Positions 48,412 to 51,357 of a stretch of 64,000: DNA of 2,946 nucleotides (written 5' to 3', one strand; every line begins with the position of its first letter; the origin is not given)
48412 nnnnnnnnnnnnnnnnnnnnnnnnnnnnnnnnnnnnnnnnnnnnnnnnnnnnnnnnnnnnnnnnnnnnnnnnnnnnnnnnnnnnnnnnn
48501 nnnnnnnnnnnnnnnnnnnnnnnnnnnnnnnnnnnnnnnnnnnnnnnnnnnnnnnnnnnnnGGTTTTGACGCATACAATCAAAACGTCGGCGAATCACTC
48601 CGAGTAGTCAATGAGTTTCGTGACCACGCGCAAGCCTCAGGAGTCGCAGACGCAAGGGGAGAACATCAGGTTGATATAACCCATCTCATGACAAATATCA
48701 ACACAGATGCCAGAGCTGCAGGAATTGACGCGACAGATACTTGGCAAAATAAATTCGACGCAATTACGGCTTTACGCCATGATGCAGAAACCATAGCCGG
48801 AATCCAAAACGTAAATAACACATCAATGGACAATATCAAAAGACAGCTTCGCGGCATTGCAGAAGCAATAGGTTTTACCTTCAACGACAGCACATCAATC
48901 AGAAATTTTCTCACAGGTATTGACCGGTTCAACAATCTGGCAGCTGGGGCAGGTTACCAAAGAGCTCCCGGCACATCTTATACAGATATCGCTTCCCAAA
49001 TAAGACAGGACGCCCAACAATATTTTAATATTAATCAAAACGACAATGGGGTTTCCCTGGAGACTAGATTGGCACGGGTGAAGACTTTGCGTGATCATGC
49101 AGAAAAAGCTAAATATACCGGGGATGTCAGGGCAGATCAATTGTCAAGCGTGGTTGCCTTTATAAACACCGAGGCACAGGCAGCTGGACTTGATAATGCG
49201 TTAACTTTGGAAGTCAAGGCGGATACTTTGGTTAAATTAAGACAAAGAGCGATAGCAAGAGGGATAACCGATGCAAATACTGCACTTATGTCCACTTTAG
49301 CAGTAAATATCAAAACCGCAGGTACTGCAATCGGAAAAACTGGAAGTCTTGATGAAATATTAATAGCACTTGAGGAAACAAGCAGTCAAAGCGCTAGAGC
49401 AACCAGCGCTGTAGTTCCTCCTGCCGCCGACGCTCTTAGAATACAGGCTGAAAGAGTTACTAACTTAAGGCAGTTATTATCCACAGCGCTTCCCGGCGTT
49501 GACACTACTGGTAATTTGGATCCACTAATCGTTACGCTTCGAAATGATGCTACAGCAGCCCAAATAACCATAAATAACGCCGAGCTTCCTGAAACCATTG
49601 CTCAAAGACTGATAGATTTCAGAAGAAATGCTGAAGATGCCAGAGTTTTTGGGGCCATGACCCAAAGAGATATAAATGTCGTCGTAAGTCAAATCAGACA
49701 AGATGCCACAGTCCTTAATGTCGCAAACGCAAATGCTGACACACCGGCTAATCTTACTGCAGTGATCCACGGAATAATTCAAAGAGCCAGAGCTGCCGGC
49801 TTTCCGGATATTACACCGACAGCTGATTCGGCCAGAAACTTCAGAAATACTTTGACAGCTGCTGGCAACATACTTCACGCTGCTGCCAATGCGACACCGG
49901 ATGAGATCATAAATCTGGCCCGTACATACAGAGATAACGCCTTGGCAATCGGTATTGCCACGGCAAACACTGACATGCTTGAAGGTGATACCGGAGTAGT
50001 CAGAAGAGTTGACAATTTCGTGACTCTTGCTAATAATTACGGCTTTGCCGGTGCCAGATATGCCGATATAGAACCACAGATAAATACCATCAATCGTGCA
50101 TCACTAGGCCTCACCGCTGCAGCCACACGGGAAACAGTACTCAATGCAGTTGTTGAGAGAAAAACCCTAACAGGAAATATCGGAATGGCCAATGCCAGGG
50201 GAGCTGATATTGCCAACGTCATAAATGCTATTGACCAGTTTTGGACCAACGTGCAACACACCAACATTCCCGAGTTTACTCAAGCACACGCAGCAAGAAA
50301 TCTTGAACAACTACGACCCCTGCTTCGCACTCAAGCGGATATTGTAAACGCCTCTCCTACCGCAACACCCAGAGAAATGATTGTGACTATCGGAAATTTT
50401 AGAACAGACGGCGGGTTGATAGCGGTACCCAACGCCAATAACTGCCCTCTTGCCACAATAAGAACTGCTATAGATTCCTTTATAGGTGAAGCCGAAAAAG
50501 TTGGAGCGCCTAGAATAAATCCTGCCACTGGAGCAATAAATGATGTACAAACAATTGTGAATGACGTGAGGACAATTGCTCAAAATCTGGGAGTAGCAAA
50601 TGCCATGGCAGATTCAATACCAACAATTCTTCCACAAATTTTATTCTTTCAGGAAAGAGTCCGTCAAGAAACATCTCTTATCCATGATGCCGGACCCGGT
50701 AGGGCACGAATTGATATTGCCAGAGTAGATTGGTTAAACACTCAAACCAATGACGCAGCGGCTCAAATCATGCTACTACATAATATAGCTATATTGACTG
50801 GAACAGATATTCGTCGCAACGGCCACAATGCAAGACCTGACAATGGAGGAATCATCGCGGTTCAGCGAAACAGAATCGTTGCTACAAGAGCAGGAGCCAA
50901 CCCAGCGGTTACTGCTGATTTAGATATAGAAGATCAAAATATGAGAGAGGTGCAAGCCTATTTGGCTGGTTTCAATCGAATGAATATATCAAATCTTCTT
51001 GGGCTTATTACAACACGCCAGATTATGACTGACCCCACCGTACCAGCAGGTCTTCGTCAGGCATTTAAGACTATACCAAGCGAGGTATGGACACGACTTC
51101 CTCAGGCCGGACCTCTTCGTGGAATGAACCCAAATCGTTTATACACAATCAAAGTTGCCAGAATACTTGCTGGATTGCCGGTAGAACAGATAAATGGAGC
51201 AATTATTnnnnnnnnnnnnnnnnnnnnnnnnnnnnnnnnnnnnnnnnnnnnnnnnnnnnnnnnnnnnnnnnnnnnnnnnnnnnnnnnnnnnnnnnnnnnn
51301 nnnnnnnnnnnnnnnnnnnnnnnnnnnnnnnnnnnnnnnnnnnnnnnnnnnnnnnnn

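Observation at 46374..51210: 1.6k-aa protein composed of ~35 degenerate ~45-residue helical repeats (F/L-R-x-D/H-A-x-x-x-G-I/L motif)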

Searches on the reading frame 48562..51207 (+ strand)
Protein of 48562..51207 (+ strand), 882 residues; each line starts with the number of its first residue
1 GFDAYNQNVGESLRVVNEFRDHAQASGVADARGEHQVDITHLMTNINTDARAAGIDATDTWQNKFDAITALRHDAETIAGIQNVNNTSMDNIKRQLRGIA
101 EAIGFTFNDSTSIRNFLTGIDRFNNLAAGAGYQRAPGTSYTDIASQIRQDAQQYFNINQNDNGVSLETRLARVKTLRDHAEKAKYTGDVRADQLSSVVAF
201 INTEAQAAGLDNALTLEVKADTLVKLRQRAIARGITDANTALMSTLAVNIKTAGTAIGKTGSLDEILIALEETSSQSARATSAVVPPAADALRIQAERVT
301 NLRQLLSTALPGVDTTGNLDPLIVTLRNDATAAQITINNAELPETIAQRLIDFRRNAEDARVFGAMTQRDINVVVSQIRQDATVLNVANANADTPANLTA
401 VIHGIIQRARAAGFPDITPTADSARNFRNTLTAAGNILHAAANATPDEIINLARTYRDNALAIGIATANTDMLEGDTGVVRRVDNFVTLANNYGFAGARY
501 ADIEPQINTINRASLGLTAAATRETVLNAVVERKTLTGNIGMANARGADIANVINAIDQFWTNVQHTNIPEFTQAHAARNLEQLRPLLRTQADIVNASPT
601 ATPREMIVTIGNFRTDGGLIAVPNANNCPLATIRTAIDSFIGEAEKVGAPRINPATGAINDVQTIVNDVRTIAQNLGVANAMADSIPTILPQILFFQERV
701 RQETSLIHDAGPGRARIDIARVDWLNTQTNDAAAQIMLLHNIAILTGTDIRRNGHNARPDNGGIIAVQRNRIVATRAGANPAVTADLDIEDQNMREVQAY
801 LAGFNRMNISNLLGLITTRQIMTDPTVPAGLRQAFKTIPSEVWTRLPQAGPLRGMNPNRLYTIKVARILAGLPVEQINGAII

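Call 56: predict_structure(alignment_id=A1)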
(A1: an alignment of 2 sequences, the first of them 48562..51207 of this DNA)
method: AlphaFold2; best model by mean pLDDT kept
length: 882 residues; sequences in the alignment: 2
mean_pLDDT: 37.4   pTM: 0.25
mean pLDDT of the five models: 37.4, 34.1, 32.7, 31.8, 30.9
residues with pLDDT >= 90: 0; 70-90: 1; 50-70: 106; < 50: 775
segments of 3 or more residues with pLDDT < 50: 1-13, 15-17, 22-44, 52-55, 57-59, 77-87, 102-120, 129-131, 135-138, 153-164, 176-517, 519-669, 671-765, 800-814, 833-882
pLDDT, mean of each block of 10 residues (from residue 1): 36 48 40 36 49 46 51 49 47 52 42 44 51 49 55 44 45 47 33 40 45 43 44 36 41 38 40 32 25 29 31 31 32 28 35 35 34 39 36 34 37 29 32 36 35 34 26 25 32 31 34 41 42 29 27 32 30 27 29 28 27 23 25 31 30 29 42 45 43 35 27 23 25 34 35 25 46 59 58 56 38 50 54 46 37 31 39 32 25
secondary structure, 60 per line:
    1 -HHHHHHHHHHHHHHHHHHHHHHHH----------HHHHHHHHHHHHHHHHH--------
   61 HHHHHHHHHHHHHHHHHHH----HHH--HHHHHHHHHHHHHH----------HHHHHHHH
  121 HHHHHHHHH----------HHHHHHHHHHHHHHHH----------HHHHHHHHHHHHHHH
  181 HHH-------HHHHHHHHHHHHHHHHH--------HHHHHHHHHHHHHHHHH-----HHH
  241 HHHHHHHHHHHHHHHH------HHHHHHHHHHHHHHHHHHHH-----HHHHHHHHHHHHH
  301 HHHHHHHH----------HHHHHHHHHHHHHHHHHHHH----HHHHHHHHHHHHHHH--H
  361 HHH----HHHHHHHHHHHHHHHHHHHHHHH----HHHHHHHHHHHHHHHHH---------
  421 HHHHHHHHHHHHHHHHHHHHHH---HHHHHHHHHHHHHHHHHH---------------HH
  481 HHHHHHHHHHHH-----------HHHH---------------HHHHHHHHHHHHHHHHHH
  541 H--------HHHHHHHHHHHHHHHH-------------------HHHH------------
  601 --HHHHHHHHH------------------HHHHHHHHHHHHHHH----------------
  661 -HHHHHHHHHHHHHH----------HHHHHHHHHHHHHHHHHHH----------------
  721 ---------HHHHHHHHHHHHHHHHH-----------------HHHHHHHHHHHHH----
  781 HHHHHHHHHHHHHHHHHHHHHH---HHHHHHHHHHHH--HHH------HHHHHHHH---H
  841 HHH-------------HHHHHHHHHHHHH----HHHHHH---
elements in order (helices of 4 or more, strands of 3 or more residues): H2-25 H36-52 H61-79 H89-102 H113-129 H140-155 H166-183 H191-207 H216-232 H238-256 H263-282 H288-308 H319-338 H343-357 H360-363 H368-390 H395-411 H421-442 H446-463 H479-492 H504-507 H523-541 H550-565 H585-588 H603-611 H630-644 H662-675 H686-704 H730-746 H764-776 H781-802 H806-817 H829-836 H840-843 H857-869 H874-879
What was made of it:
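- The superhelical packing could not be measured (no coordinates), and the 882-aa model was unreliable (call 56).
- Tried and rejected: AF2 on aa 730-1611 with a 2-row MSA. pLDDT was 37, so only the secondary structure is usable (call 56).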

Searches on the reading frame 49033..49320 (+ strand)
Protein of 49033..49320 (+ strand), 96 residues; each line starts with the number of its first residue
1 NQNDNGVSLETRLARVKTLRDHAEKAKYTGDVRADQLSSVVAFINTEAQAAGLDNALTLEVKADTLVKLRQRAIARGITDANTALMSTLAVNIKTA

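Call 90: search_protein_families(library=pfam, proteins=[window:49033-49320:+], max_evalue=10)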
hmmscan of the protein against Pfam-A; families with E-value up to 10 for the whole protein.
window:49033-49320:+ (96 aa): 1 family
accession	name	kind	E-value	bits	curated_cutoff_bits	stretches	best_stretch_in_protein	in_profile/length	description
PF09668.16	Asp_protease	-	0.18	12.4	26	1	39-83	20-64/109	Aspartyl protease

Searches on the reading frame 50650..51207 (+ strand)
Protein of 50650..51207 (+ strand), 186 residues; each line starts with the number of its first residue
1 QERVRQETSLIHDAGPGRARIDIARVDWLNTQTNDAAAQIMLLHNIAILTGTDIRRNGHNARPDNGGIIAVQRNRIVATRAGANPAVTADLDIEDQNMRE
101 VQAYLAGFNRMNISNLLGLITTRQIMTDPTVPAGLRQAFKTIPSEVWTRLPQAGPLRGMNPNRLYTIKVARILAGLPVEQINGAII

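Call 76: search_solved_structures(query=window:50650-51207:+, max_evalue=10)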
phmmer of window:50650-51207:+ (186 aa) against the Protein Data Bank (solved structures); distinct sequences matched with E-value up to 10: 1.
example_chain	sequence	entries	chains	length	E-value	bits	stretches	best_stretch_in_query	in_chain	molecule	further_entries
8iuf_4H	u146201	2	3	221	1.1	12.3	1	76-125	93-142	COXEG8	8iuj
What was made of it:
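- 50650..51207 (+): Non-repeat C-terminal region (aa 1426-1611), predicted helical at low confidence. The stretch aa 1503-1611 has the lowest dN/dS of the protein (0.07). No PDB match (call 76).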
